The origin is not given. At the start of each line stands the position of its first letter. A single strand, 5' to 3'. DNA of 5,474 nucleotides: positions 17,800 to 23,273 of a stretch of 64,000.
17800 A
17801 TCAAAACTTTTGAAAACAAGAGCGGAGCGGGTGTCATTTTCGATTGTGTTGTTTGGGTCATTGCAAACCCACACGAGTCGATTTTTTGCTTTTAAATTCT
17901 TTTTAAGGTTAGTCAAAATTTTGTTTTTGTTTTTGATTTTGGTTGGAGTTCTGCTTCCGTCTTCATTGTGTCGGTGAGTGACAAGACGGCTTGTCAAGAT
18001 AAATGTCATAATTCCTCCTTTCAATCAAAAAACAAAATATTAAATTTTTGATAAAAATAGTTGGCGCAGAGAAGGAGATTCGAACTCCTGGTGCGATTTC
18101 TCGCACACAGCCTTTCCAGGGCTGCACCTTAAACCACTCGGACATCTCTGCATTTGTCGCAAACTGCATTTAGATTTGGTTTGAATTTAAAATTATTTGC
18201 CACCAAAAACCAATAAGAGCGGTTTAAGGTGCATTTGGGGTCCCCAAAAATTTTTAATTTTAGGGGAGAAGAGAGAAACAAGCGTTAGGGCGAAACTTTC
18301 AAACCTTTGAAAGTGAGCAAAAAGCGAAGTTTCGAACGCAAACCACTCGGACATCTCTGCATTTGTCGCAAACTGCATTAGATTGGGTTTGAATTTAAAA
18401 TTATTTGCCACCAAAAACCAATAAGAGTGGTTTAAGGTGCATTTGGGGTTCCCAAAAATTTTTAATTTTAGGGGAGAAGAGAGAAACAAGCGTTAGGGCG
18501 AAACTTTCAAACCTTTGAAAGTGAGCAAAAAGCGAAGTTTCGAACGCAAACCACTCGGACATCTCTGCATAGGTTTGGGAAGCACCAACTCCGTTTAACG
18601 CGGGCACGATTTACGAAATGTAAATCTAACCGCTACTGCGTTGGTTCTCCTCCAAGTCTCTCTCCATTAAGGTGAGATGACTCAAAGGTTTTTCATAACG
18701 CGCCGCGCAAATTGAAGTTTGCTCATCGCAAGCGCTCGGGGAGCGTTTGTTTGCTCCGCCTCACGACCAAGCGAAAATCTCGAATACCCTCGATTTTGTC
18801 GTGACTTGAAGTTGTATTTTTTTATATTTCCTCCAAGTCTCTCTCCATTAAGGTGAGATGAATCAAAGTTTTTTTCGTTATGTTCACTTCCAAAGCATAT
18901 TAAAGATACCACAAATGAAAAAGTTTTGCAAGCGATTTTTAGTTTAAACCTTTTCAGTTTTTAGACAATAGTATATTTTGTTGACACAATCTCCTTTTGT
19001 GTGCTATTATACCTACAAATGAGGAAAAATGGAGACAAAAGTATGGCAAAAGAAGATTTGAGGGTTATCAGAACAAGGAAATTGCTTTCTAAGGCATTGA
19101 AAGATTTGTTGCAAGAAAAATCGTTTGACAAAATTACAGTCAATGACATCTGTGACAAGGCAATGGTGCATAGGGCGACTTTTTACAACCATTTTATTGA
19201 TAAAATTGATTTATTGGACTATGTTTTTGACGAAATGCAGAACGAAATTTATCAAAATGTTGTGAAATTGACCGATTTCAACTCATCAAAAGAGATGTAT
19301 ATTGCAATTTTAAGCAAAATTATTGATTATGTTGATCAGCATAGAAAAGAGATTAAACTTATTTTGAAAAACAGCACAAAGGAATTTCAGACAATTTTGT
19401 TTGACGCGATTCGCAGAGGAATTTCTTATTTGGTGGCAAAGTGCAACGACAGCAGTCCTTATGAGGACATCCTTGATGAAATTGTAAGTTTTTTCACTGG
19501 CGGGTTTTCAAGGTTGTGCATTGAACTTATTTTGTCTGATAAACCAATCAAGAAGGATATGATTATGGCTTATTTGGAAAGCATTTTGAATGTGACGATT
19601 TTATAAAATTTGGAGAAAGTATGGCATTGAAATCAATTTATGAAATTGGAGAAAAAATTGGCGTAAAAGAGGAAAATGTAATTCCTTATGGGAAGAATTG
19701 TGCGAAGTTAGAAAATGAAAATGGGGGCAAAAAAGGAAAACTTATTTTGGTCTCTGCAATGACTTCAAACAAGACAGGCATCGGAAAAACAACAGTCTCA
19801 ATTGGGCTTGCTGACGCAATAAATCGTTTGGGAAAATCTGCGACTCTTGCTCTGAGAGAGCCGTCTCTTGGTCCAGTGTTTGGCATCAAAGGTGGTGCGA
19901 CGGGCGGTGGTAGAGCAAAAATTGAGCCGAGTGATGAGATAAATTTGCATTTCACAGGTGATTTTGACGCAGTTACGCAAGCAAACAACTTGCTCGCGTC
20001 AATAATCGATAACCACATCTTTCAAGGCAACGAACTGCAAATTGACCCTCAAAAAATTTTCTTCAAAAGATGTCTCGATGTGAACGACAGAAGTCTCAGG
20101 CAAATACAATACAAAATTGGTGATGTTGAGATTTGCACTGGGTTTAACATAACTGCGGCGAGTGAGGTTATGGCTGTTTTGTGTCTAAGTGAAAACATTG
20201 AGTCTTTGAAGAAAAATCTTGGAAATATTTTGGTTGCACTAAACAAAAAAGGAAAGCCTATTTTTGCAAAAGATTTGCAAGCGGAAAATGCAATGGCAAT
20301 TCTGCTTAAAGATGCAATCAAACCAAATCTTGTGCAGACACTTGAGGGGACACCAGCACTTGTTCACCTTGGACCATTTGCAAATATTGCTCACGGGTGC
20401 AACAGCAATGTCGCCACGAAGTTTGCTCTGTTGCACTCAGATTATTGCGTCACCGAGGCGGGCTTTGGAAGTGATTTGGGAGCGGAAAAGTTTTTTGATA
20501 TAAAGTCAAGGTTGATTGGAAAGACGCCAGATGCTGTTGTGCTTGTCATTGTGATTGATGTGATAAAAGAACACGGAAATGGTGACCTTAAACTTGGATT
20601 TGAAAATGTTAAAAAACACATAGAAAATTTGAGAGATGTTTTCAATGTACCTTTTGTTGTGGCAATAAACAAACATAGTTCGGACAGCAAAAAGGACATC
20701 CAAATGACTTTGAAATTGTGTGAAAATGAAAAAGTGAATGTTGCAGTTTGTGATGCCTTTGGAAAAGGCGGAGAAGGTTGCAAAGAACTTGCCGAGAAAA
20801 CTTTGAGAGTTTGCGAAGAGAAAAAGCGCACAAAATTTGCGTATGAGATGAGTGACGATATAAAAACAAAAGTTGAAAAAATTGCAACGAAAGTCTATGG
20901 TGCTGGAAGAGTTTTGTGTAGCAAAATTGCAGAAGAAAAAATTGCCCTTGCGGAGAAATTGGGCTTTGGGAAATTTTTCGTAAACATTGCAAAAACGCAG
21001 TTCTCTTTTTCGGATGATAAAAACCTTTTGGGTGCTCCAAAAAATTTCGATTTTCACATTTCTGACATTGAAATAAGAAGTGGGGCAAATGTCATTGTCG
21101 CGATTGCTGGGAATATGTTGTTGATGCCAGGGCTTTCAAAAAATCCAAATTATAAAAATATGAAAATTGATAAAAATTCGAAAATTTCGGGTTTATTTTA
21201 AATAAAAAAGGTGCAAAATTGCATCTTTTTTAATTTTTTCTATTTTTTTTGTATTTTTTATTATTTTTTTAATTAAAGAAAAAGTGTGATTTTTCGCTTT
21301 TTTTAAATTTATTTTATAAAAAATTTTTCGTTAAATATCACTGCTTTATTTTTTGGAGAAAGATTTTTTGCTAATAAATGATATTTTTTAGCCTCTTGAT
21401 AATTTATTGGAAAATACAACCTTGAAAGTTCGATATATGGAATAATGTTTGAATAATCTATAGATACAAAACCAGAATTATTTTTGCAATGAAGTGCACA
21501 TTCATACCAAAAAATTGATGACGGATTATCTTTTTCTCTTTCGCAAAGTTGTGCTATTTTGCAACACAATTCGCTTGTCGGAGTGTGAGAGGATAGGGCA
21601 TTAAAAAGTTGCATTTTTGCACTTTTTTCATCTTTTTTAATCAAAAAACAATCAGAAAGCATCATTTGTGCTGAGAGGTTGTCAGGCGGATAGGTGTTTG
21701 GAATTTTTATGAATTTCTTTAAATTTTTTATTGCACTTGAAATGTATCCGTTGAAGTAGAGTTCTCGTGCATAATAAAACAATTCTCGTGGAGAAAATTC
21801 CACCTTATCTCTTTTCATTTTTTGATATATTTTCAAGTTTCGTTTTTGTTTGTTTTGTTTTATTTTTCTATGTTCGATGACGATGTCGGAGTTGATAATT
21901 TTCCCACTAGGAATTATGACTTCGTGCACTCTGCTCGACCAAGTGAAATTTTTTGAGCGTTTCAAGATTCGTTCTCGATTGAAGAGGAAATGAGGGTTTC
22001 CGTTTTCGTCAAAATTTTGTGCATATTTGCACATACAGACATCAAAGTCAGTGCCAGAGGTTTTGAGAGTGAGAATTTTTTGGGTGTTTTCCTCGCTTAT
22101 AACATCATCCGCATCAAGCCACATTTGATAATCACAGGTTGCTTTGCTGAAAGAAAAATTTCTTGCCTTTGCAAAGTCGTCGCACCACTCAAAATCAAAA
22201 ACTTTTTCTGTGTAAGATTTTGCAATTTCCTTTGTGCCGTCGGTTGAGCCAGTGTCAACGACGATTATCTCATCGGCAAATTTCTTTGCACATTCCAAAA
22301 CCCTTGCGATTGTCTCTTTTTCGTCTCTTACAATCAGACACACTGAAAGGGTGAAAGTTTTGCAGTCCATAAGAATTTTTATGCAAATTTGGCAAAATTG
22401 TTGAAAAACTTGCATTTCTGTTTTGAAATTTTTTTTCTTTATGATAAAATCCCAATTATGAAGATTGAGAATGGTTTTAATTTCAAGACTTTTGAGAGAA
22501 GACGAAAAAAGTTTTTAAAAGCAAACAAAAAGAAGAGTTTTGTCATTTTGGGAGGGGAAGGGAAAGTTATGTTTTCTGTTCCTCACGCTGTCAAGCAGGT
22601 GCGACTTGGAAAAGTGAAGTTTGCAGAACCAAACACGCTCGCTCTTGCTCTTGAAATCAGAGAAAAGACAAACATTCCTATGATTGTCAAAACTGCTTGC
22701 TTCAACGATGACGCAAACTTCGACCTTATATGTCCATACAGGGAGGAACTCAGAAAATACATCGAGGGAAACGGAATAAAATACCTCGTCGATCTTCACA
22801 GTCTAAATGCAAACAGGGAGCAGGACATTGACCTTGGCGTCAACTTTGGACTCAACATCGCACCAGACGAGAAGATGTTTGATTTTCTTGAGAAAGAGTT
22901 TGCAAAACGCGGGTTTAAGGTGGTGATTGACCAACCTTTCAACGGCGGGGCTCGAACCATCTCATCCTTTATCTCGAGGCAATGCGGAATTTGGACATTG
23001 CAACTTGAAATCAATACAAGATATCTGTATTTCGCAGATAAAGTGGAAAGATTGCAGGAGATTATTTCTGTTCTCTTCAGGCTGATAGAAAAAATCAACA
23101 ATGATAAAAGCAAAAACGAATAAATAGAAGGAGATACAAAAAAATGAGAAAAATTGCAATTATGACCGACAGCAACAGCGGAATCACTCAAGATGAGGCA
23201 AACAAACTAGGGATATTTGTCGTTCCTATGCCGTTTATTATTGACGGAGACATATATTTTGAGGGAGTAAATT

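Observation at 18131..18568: Two tandem ~188-nt inserts in front of tRNA-Ser(GGA), each bounded by tRNA nt 1-21 and each carrying an inverted copy of the D-arm that spans the junction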

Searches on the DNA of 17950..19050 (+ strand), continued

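Call 49: search_with_rna_model(model_id=R1, sources=[L047, L048, L049, L050, L051, L052, L053, L054, L055, L056, L057, L058, L059, L060, L061, L062, L063, L064, L065, L066, L067, L068, L069, L070, L071, L072, L073, L074, L075, L076, L077, L078, L079, L080, L081, L082, L083, L084, L085, L086, L087, L088, L089, L090, L091, L092, L093, L094, L095, L096, L097, L098, L099, L100, L101, L102, L103, L104, L105], max_evalue=0.1)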
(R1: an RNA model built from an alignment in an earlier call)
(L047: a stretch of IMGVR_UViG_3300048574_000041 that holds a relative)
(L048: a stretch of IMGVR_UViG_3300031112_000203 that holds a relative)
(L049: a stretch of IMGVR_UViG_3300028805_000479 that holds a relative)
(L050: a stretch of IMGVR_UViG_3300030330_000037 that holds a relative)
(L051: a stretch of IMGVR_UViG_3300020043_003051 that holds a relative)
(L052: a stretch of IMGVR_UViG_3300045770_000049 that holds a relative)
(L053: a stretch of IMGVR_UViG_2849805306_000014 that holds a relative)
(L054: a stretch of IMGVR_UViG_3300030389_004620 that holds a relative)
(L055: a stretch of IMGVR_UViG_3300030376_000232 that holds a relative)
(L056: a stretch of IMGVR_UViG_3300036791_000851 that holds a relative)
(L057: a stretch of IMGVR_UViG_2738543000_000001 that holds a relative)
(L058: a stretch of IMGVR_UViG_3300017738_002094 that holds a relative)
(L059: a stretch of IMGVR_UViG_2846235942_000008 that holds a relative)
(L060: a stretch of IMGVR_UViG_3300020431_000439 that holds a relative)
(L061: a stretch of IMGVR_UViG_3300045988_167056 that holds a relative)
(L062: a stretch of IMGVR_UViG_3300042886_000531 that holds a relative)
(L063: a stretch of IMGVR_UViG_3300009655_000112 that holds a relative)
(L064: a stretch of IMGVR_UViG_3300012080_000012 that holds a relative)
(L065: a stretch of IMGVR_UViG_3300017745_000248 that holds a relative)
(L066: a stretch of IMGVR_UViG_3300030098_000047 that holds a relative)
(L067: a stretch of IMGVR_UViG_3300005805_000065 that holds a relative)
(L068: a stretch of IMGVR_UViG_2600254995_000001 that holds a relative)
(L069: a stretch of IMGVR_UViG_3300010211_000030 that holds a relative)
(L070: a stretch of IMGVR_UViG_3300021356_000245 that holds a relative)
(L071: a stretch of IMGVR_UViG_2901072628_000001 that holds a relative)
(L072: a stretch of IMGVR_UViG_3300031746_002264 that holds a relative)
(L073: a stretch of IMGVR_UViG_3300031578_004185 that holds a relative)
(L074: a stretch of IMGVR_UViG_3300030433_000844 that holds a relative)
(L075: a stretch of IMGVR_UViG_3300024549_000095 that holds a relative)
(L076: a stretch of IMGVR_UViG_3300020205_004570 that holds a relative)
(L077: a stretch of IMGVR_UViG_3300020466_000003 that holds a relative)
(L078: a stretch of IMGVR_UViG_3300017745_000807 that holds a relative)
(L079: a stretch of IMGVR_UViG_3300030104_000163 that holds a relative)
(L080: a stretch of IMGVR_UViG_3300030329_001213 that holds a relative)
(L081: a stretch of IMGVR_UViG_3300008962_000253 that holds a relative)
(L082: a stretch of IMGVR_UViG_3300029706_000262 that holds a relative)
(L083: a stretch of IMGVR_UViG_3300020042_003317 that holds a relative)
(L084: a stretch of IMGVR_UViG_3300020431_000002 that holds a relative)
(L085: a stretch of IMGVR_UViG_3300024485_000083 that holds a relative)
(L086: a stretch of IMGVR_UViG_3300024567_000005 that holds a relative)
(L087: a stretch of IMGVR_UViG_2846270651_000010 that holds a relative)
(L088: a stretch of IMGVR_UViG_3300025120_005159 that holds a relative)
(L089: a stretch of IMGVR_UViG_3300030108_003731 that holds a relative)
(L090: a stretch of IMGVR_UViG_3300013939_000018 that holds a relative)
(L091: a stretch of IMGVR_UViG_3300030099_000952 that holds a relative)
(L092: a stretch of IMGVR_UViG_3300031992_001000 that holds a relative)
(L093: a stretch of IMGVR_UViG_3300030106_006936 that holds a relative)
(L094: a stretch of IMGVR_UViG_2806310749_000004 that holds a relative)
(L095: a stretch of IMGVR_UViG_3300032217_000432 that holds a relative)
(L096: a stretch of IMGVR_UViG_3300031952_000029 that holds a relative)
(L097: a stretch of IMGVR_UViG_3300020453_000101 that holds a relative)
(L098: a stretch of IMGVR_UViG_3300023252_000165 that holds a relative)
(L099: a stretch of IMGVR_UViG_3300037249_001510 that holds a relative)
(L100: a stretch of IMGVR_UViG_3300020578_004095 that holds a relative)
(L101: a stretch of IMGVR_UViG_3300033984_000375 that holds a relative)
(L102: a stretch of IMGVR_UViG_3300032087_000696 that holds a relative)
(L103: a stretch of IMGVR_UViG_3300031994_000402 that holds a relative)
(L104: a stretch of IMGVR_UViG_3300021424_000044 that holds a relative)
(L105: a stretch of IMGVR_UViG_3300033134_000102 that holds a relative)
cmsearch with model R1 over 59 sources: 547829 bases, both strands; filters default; matches with E-value up to 0.1: 0.
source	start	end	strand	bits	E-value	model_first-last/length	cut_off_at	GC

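Call 99: search_with_rna_model(model_id=R1, sources=[L005, L106, L107, L108, L109, L110, L111, L112, L113, L114, L115, L116, L117, L118, L119, L120, L121, L122, L123, L124, L125, L126, L127, L128, L129, L130, L131, L132, L133, L134, L135, L136, L137, L138], max_evalue=0.001)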
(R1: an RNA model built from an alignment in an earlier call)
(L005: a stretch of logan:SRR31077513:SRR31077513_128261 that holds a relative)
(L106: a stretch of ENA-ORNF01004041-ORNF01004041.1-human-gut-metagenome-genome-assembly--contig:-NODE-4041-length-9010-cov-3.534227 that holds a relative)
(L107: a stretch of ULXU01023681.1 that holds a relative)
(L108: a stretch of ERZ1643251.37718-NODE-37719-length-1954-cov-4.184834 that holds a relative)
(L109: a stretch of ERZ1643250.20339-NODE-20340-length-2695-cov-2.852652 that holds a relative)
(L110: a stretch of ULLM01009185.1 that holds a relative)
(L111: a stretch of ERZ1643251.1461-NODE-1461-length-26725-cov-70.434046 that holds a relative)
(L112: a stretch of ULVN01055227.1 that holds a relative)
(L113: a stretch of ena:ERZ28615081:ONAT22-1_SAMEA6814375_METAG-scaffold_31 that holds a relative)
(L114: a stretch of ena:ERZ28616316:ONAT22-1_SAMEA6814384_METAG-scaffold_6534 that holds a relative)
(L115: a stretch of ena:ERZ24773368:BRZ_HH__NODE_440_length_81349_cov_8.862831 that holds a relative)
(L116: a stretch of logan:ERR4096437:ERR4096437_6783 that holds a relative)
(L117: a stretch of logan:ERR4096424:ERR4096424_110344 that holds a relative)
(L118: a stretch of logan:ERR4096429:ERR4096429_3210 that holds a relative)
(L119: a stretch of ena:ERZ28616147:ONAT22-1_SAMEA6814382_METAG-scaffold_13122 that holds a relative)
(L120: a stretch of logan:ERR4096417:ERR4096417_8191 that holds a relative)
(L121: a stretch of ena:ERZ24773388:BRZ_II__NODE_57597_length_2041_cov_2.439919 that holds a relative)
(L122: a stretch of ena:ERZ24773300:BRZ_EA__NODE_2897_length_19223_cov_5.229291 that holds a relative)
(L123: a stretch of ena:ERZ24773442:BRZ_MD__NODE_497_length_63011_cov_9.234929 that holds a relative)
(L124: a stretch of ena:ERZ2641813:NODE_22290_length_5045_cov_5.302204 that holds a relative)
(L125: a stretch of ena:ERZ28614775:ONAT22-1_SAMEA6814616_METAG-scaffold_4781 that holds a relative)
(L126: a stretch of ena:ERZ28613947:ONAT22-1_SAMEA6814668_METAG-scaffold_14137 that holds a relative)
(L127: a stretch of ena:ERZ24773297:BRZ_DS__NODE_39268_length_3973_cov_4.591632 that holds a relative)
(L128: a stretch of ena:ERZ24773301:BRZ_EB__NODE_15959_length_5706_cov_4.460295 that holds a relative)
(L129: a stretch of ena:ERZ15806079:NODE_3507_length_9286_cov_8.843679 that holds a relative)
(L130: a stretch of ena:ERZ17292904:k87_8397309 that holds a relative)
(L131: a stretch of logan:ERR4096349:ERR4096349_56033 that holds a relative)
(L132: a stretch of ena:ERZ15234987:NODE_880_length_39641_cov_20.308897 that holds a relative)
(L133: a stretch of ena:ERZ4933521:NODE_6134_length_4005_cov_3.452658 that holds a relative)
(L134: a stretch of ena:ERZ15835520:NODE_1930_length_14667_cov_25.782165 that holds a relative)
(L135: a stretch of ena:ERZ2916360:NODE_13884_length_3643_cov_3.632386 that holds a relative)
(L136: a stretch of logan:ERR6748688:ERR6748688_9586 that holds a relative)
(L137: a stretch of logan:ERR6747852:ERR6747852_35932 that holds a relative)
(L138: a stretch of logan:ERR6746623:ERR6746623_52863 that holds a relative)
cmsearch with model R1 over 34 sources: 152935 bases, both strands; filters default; matches with E-value up to 0.001: 18.
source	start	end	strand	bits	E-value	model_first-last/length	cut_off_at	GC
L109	7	81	-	76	7.4e-17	1-75/75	no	0.32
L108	22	92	+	70.9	1.6e-15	1-75/75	no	0.31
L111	1286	1358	+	68.3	7.3e-15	1-75/75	no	0.38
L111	1483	1555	+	68.3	7.3e-15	1-75/75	no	0.38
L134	3636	3706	+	64.3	8e-14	1-75/75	no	0.41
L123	3557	3626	-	59.6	1.3e-12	1-75/75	no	0.34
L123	3757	3826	-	59.6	1.3e-12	1-75/75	no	0.34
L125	3557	3626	-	59.6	1.3e-12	1-75/75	no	0.34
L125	3757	3826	-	59.6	1.3e-12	1-75/75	no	0.34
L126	3557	3626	-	59.6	1.3e-12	1-75/75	no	0.34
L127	3417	3486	-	59.6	1.3e-12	1-75/75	no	0.34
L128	3557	3626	-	59.6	1.3e-12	1-75/75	no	0.34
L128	3758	3827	-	59.6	1.3e-12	1-75/75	no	0.34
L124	3557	3626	-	55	2e-11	1-75/75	no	0.36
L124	3758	3827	-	55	2e-11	1-75/75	no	0.36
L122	3557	3626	-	52.3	9.9e-11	1-75/75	no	0.33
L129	3557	3626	-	52.3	9.9e-11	1-75/75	no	0.33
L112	206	274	+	46.7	2.8e-09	1-75/75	no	0.42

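Call 100: search_with_rna_model(model_id=R1, source=window, start=18560, end=19000, filters=off, max_evalue=10, show_alignments=1)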
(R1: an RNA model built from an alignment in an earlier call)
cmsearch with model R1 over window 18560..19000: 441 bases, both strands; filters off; matches with E-value up to 10: 11.
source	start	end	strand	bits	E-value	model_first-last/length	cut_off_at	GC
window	18769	18803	+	12.2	0.0069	1-75/75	no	0.43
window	18701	18727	-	8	0.082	1-75/75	no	0.52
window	18705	18745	+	7.4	0.12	14-61/75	no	0.59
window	18913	18946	+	7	0.15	1-75/75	no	0.24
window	18768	18802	-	2.6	2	1-75/75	no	0.43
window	18910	18961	-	2.6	2.1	1-75/75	no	0.27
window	18850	18879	+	2.5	2.2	1-75/75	no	0.3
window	18685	18702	+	1.6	3.7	1-75/75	no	0.39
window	18874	18889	-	0.9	5.7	1-75/75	no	0.31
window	18611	18630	+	0.8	5.9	29-54/75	no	0.25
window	18607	18623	-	0.4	7.5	29-51/75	no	0.29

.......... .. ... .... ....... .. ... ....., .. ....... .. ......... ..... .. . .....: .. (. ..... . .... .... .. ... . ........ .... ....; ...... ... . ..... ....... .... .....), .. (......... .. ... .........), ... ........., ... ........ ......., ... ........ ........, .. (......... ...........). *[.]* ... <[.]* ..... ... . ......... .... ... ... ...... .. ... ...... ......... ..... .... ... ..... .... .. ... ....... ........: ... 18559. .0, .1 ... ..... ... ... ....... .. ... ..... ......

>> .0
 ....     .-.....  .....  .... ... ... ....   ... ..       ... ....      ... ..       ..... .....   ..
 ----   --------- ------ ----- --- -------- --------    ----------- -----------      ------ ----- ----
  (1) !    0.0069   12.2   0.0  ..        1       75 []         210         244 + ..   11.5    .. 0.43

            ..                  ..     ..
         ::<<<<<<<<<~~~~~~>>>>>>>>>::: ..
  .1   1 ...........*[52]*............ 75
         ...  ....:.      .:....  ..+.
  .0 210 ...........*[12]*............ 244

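Call 106: search_dna_similar(query=window:18131-18570:-, collection=phages, mode=distant, max_rows=8)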
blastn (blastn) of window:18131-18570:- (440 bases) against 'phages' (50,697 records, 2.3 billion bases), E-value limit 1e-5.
No match.

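Call 107: search_dna_similar(query=window:18131-18570:-, collection=plasmids, mode=distant, max_rows=8)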
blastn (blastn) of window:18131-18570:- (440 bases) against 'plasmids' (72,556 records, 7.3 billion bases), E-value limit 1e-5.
No match.

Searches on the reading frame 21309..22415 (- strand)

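Call 10: search_protein_families(library=pfam, proteins=[window:21309-22415:-])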
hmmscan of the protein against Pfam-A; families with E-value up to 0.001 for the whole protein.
window:21309-22415:- (368 aa): 3 families
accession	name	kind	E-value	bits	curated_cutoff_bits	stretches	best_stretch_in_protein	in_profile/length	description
PF00535.33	Glycos_transf_2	-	1e-20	74.8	23.3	1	24-174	1-159/168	Glycosyl transferase family 2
PF10111.15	Glyco_tranf_2_2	-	1.4e-07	31.8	27.3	1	26-120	5-108/276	Glycosyltransferase like family 2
PF13704.12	Glyco_tranf_2_4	-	6.7e-05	23.7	27.5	1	30-109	1-87/98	Glycosyl transferase family 2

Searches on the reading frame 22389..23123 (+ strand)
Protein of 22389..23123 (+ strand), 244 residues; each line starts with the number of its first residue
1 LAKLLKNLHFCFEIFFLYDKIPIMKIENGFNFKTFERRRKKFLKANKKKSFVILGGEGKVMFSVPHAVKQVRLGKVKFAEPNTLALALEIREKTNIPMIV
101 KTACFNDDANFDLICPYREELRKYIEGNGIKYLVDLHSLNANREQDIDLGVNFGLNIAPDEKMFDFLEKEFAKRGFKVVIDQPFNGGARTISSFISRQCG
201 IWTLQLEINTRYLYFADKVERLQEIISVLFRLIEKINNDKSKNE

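Call 73: search_protein_families(library=pfam, max_evalue=0.00001, proteins=[window:22389-23123:+])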
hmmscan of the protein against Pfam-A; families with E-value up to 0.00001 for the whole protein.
window:22389-23123:+ (244 aa): 1 family
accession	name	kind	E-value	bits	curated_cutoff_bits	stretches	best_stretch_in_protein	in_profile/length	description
PF05013.17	FGase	-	3.8e-09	37.5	28.9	1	116-211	113-216/219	N-formylglutamate amidohydrolase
